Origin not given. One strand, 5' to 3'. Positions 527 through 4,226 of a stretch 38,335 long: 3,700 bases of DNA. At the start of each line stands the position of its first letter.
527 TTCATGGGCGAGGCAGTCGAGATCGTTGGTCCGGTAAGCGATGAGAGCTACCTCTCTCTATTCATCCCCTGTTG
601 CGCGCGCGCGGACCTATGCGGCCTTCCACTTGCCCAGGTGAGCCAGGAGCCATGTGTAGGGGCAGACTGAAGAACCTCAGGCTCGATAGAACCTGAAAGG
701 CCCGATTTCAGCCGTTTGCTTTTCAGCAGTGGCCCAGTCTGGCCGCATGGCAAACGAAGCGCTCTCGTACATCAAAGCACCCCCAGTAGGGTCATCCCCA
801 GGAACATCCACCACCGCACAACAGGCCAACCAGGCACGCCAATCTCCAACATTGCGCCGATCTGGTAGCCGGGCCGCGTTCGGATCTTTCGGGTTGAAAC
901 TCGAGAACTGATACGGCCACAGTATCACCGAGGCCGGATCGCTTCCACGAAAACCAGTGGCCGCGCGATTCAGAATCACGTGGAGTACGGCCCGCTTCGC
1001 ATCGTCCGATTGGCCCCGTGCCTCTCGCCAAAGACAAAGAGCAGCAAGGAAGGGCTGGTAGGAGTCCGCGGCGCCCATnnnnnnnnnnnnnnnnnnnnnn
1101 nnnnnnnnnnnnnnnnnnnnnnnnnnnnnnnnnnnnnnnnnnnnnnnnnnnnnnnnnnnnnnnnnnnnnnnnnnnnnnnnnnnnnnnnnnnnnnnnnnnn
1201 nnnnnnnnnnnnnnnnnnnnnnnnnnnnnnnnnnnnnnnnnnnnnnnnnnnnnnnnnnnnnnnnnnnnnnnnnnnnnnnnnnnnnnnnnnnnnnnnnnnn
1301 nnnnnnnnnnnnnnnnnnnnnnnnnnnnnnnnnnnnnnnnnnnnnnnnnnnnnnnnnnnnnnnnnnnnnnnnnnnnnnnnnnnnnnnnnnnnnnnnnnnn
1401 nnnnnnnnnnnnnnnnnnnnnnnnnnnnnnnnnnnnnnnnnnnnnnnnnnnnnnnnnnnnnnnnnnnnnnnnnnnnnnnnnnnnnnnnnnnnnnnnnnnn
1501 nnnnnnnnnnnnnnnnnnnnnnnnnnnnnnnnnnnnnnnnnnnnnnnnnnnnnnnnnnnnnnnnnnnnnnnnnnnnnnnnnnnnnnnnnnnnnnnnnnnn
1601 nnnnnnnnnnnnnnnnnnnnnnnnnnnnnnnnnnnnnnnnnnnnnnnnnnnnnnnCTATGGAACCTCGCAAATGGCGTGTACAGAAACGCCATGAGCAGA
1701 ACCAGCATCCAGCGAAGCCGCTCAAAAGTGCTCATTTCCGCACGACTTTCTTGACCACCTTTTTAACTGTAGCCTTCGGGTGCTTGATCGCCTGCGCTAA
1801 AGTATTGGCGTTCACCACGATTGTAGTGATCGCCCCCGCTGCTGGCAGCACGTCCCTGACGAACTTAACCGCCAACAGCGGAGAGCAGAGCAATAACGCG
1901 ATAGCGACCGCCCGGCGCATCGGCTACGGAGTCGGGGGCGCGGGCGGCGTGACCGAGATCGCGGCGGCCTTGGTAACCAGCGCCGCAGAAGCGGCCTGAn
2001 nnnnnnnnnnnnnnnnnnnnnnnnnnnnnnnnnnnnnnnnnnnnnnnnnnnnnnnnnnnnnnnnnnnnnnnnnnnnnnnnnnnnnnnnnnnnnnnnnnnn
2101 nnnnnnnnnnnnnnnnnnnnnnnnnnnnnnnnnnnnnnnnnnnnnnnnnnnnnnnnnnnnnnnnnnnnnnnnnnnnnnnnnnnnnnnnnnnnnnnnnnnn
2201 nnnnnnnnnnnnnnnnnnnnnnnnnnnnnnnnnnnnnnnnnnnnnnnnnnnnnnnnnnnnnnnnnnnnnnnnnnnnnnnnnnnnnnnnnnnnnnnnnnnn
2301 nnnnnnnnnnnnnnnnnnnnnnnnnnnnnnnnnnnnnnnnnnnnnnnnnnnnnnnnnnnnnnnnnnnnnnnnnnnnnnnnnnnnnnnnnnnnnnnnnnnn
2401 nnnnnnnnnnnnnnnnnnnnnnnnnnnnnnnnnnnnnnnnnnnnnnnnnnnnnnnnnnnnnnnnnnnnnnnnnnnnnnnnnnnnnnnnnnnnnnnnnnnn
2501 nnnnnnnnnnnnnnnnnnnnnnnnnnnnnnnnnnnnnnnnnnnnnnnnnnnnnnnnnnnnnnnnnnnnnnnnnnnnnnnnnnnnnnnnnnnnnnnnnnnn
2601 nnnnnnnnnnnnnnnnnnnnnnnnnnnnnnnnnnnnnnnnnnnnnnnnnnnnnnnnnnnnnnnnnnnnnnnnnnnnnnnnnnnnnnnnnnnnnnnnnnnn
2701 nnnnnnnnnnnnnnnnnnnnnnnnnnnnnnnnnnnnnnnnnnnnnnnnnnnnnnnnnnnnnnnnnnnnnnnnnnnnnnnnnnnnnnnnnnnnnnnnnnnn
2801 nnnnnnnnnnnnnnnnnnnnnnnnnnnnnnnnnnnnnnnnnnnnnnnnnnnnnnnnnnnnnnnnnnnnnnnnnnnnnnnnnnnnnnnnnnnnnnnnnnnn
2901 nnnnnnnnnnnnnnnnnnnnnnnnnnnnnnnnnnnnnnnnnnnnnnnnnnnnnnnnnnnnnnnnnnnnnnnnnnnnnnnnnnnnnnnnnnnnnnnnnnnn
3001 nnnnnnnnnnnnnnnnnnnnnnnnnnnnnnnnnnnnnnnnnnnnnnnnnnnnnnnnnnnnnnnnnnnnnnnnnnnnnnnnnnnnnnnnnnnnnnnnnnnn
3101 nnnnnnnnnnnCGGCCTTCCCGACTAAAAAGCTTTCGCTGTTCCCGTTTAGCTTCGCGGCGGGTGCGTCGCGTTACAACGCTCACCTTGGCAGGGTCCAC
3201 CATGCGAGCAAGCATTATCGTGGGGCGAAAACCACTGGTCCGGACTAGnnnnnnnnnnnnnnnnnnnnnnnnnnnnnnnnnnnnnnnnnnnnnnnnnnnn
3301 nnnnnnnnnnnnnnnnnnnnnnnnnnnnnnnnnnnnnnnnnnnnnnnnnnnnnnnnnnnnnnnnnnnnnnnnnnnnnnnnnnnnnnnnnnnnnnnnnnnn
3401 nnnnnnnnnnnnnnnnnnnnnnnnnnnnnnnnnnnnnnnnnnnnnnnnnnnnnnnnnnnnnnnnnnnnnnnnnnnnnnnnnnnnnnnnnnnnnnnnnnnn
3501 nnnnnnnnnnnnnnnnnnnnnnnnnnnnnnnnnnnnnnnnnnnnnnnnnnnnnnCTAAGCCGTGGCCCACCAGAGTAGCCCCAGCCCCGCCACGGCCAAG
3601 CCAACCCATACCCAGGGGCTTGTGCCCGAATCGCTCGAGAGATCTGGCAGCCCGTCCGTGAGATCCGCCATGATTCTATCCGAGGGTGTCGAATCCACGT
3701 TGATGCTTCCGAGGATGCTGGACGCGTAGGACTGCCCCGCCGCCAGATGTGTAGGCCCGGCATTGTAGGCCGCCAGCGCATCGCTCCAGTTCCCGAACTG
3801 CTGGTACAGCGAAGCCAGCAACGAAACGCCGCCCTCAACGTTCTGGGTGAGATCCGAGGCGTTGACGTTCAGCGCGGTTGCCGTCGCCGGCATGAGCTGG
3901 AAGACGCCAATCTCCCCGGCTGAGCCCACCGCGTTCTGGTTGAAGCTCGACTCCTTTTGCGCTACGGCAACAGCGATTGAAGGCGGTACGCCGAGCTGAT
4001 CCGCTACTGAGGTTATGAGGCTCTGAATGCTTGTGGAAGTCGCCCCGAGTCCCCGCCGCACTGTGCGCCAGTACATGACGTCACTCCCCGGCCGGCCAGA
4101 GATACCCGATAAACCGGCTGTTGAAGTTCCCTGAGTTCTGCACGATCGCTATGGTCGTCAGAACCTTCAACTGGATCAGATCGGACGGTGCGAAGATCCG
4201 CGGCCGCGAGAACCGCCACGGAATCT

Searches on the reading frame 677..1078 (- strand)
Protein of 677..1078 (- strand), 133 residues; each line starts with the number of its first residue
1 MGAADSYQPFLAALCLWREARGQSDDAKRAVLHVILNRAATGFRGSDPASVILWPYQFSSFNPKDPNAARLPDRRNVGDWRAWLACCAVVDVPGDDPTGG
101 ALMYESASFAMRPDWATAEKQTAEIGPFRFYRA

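Call 35: search_protein_families(library=pfam, proteins=[window:677-1078:-], max_evalue=0.01)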
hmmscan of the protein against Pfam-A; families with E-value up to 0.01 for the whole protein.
window:677-1078:- (133 aa): 1 family
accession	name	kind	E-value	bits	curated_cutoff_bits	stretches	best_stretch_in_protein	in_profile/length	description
PF07486.17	Hydrolase_2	-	5.4e-10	40.2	27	1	22-131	1-100/100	Cell Wall Hydrolase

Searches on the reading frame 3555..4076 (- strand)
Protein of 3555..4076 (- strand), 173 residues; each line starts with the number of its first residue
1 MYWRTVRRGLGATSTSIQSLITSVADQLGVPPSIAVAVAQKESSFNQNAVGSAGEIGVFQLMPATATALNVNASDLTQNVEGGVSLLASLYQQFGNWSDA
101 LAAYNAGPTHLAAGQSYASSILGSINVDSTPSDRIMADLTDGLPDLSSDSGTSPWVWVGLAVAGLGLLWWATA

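Call 5: search_protein_families(library=pfam, proteins=[window:3555-4076:-], max_evalue=0.1)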
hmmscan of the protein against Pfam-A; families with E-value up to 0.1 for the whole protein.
window:3555-4076:- (173 aa): 6 families
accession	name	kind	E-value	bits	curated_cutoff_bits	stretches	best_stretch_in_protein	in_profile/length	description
PF01464.25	SLT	-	4.7e-23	81.4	21.3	1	21-116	3-106/117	Transglycosylase SLT domain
PF13406.11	SLT_2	-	0.0029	17.3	24.3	0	17-48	73-104/292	Transglycosylase SLT domain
PF19489.4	SLT_4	-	0.019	15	27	1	19-53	36-70/184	Transglycosylase SLT domain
PF18780.6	HNH_repeat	-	0.02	15.7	26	0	90-103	37-50/54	Homing endonuclease associated repeat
PF01832.25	Glucosaminidase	-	0.032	15.3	30.2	1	22-104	5-75/123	Mannosyl-glycoprotein endo-beta-N-acetylglucosaminidase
PF18013.6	Phage_lysozyme2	-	0.081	13.5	28.2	0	36-73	24-65/140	Phage tail lysozyme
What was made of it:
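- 3555..4076 (-): Lytic transglycosylase (SLT) with the leader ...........|ATS (4044-4076) and a C-terminal membrane helix. Pfam SLT E 4.7e-23 (call 5).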

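Call 68: search_protein_families(library=ncbifam, proteins=[window:3555-4076:-], max_evalue=1)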
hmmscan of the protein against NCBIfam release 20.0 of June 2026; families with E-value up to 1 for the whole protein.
window:3555-4076:- (173 aa): 9 families
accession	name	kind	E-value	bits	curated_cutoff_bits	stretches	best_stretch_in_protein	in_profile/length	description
NF047373.1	BB0259_flg_lyt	exception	1.7e-16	60.2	234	1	19-110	550-649/705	flagellar assembly lytic transglycosylase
NF008631.0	PRK11619.1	equivalog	1.1e-11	43.9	536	1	22-119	484-593/644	murein transglycosylase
NF008112.0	PRK10859.1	equivalog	8.9e-08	31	354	1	36-114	307-393/483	membrane-bound lytic murein transglycosylase MltF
NF008670.0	PRK11671.1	equivalog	6.8e-06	25.5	375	1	19-67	194-242/359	membrane-bound lytic murein transglycosylase MltC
NF052397.1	AggPromo_Cterm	subfamily_domain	0.00068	20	40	1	36-105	6-75/80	aggregation-promoting factor C-terminal-like domain-containing protein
NF008050.0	PRK10783.1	equivalog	0.0019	16.6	508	1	38-108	124-202/457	murein transglycosylase D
NF011856.0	PRK15328.1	equivalog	0.0029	17.2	208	1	28-109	29-121/160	type III secretion system invasion protein IagB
TIGR02516.1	type_III_yscC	equivalog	0.14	10.7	238.45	1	37-93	129-185/463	type III secretion system outer membrane ring subunit SctC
TIGR03901.2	MYXO-CTERM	domain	0.25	11.8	20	1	147-167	7-28/34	MYXO-CTERM sorting domain-containing protein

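Call 80: search_protein_families(library=phrogs, proteins=[window:3555-4076:-], max_evalue=0.1)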
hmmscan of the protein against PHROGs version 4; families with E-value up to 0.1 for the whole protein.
window:3555-4076:- (173 aa): 23 families
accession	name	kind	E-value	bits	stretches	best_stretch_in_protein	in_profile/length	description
phrog_342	-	head and packaging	1.7e-19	70.4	1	15-108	13-112/1235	internal virion protein with endolysin domain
phrog_14342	-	tail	4.9e-19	70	1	14-111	138-237/272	lytic tail fiber protein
phrog_2013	-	tail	2.8e-18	67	1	15-109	466-564/657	lytic tail protein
phrog_669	-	lysis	2.8e-18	65.7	1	24-110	928-1022/1946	endolysin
phrog_28504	-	tail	9.2e-18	65.3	1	14-112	230-331/597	lytic tail fiber protein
phrog_13449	-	other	9.7e-17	62.3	1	17-111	7-102/269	transglycosylase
phrog_21143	-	tail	1.1e-16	61.4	1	20-111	7-101/576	lytic tail fiber protein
phrog_28014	-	unknown function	2.3e-16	61.1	1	21-113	38-134/224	-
phrog_21776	-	other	1.9e-11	45.1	1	19-115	96-217/238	transglycosylase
phrog_32437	-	unknown function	7.3e-10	40.1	1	16-109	71-171/205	-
phrog_2533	-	unknown function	1.1e-06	28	1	19-114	747-846/1130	-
phrog_4067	-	other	3.4e-06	26.7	1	15-69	668-723/980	transglycosylase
phrog_19890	-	unknown function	8.8e-06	26.3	1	11-108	104-210/248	-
phrog_1506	-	tail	2.2e-05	23.7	1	37-120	690-781/1269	tail length tape measure protein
phrog_28981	-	other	2.6e-05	25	1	13-115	87-192/210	transglycosylase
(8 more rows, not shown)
